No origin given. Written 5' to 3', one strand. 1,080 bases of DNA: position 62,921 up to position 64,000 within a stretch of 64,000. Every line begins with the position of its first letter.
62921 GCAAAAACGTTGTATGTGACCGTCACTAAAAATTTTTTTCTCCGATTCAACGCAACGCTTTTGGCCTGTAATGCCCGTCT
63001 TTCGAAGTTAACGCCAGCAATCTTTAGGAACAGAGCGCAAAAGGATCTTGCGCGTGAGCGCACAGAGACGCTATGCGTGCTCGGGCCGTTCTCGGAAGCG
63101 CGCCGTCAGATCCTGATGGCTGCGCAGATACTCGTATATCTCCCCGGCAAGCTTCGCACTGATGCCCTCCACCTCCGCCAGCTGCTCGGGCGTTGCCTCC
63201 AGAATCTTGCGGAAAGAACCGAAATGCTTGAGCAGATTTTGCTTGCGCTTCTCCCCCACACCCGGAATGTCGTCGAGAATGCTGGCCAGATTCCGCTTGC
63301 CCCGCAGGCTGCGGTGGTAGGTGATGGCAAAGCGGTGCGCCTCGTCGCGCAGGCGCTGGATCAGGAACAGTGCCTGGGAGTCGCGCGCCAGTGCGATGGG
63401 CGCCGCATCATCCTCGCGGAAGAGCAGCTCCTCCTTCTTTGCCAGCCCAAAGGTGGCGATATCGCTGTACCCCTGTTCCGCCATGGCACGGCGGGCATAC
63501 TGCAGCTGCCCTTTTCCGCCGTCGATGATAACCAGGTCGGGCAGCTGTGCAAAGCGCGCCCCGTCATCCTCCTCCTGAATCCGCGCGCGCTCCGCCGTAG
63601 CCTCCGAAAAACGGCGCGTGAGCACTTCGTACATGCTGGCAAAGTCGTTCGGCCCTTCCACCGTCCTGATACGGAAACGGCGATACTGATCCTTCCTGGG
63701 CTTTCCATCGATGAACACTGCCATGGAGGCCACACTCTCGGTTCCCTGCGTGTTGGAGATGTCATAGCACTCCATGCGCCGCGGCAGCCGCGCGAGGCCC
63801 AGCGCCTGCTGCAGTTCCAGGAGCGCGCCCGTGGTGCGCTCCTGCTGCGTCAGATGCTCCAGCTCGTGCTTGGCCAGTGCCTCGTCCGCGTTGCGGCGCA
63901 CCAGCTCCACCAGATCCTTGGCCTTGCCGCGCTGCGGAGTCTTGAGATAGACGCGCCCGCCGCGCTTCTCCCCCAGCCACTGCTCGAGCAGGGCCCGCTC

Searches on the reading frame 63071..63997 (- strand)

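Call 24: search_protein_families(library=pfam, proteins=[window:63071-63997:-], max_evalue=0.00001)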
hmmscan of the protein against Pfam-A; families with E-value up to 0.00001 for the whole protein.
window:63071-63997:- (308 aa): 5 families
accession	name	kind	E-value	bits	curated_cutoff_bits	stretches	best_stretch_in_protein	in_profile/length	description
PF08459.17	UvrC_RNaseH_dom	-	2.9e-55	186.9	22.3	1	63-225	1-159/159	UvrC RNAse H endonuclease domain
PF14520.12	HHH_5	-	4.3e-13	50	27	1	240-292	3-56/57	Helix-hairpin-helix domain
PF22920.2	UvrC_RNaseH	-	6.8e-11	42.5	24.3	1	2-44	74-116/116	UvrC Ribonuclease H-like domain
PF12826.13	HHH_2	-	2.8e-10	40.7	27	1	244-294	8-58/64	Helix-hairpin-helix motif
PF00633.29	HHH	-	3.1e-08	33.5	24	0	261-290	1-30/30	Helix-hairpin-helix motif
